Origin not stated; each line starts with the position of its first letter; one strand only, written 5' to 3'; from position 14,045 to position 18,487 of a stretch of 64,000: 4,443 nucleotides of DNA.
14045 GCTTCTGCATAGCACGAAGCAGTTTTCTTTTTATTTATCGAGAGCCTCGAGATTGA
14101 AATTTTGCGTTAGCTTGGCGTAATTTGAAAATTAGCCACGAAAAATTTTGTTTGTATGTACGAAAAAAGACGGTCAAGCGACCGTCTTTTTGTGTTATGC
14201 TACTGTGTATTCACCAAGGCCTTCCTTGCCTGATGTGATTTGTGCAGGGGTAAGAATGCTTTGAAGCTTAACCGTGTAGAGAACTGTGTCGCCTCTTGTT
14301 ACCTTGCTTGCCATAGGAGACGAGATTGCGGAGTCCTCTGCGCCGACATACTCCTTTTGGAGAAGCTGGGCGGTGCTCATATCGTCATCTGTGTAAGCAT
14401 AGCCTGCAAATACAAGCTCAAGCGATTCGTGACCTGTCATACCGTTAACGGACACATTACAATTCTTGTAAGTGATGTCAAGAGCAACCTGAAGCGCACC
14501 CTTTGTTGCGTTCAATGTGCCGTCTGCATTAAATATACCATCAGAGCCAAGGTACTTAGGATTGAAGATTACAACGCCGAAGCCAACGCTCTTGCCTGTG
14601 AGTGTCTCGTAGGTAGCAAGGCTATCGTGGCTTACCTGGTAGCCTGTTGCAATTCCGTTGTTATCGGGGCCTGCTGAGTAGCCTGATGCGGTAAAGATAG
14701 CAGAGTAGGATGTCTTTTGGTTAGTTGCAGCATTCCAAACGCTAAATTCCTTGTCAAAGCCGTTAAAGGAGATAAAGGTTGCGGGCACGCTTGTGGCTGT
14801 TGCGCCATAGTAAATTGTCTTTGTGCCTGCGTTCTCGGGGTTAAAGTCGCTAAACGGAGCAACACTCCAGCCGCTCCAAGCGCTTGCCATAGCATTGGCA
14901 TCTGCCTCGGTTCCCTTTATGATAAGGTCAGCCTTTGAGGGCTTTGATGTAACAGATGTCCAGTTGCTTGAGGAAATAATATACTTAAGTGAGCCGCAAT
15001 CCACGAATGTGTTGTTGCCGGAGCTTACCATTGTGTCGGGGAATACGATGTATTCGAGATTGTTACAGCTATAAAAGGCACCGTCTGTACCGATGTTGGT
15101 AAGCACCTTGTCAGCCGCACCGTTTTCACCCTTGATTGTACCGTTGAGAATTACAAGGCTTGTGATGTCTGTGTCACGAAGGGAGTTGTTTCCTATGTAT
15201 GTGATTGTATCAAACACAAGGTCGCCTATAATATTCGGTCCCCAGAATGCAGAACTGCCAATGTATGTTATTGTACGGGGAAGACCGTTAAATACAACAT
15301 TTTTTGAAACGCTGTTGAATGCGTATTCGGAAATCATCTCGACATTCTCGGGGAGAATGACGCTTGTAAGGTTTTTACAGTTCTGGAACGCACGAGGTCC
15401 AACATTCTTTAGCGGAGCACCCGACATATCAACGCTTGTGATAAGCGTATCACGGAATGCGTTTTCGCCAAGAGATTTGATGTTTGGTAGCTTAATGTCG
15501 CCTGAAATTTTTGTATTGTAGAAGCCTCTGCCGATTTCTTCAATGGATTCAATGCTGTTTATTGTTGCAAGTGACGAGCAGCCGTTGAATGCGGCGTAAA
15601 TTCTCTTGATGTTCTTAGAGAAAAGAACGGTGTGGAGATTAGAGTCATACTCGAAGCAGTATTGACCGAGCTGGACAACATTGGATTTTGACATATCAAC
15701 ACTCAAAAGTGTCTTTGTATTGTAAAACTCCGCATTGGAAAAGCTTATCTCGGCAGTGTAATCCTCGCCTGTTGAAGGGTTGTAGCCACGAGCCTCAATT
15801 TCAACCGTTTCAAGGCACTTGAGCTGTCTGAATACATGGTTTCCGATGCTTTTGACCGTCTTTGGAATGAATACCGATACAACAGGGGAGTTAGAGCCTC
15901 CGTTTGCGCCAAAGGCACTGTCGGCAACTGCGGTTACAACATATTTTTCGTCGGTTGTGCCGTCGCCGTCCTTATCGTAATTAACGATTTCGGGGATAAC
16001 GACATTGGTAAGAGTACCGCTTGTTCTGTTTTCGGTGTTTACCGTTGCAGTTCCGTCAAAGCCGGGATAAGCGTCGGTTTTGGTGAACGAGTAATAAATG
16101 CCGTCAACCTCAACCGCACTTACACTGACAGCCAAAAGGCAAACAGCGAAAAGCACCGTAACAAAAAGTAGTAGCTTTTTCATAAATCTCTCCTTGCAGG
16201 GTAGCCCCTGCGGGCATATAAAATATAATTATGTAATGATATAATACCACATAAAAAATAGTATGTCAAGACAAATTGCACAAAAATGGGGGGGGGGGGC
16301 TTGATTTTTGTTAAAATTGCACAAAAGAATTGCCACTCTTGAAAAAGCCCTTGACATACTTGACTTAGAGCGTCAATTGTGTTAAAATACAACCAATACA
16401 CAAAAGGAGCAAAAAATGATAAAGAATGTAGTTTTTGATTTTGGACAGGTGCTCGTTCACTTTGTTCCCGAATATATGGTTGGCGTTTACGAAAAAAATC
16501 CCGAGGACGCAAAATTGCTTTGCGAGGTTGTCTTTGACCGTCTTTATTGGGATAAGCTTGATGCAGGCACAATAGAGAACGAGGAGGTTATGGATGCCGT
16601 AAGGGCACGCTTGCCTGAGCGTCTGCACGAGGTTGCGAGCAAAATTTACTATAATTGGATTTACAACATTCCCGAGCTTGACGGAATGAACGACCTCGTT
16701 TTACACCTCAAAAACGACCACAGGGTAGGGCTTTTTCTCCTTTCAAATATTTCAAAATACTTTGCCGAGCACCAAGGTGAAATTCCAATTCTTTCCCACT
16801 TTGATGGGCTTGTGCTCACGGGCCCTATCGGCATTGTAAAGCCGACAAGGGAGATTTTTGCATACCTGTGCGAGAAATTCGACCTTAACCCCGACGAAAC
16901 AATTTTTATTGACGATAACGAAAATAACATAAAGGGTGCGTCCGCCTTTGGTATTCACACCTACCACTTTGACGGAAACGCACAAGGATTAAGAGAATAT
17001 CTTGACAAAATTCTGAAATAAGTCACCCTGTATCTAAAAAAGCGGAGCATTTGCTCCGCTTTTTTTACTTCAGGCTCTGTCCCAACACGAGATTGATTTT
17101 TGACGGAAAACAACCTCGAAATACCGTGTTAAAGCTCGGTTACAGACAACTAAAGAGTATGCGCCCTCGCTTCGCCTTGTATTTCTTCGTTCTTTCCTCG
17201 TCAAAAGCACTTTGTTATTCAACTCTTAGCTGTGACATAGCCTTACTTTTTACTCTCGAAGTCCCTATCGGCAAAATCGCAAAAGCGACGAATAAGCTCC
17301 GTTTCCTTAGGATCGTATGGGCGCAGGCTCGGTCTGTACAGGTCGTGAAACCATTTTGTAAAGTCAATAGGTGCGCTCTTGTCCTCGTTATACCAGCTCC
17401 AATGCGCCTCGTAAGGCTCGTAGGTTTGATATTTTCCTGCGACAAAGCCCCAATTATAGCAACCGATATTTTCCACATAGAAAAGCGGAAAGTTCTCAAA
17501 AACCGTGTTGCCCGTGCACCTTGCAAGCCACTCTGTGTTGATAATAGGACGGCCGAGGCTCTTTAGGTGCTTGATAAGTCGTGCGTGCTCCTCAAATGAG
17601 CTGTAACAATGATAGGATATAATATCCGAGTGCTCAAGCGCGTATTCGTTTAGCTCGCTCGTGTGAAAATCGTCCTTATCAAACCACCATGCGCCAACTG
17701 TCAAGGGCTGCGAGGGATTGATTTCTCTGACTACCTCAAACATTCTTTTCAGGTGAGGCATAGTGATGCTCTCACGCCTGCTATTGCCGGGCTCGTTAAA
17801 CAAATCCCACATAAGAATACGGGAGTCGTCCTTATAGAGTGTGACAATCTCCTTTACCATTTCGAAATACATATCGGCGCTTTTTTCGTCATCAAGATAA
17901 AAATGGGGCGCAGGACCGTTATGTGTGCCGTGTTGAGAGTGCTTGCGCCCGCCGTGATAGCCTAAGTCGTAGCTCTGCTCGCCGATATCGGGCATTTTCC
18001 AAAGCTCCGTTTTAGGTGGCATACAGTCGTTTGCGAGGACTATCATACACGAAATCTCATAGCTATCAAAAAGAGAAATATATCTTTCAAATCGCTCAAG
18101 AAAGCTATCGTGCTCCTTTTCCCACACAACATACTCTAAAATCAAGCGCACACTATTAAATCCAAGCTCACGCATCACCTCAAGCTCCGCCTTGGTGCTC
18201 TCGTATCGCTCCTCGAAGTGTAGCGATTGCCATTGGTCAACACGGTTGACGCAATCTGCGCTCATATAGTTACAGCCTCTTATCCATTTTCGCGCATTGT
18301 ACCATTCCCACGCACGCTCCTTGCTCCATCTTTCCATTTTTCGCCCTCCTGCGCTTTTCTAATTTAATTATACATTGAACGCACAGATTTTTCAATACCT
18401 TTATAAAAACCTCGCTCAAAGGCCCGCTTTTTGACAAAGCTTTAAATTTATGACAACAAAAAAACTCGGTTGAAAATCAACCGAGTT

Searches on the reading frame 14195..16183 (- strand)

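Call 65: search_protein_families(library=pfam, proteins=[window:14195-16183:-])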
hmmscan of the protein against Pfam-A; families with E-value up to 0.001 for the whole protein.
window:14195-16183:- (662 aa): 2 families
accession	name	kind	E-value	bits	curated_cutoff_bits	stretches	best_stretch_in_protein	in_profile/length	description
PF13306.12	LRR_5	-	1.3e-57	193.6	27.7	5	198-315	7-122/127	BspA type Leucine rich repeat region (6 copies)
PF13855.12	LRR_8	-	1.7e-05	24.9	27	0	249-280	4-35/61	Leucine rich repeat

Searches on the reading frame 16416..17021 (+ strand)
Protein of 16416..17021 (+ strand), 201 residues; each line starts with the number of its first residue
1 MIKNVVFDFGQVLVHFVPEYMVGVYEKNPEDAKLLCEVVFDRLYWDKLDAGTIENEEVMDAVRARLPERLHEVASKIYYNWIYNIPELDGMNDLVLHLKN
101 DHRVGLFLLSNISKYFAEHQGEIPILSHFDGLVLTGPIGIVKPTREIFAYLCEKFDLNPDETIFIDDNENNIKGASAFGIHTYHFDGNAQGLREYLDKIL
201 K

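Call 65: search_protein_families(library=pfam, proteins=[window:16416-17021:+])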
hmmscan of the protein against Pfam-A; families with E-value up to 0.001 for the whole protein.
window:16416-17021:+ (201 aa): 3 families
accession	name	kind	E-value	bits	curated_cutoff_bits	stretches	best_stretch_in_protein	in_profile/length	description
PF00702.32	Hydrolase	-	5.7e-14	53.4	26.4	1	2-179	1-191/191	haloacid dehalogenase-like hydrolase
PF13419.12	HAD_2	-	1.8e-10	41.7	23.8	1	70-182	61-175/178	Haloacid dehalogenase-like hydrolase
PF13242.12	Hydrolase_like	-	0.00014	22.1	22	1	142-182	4-45/75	HAD-hyrolase-like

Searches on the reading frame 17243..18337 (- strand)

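Call 65: search_protein_families(library=pfam, proteins=[window:17243-18337:-])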
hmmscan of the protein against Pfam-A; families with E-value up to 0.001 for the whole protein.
window:17243-18337:- (364 aa): 2 families
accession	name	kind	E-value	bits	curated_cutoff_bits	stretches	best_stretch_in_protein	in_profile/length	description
PF00150.24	Cellulase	-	5.8e-12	46.1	23.5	1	41-287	17-233/272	Cellulase (glycosyl hydrolase family 5)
PF02836.23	Glyco_hydro_2_C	-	2.2e-07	30.8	21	1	141-319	94-264/302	Glycosyl hydrolases family 2, TIM barrel domain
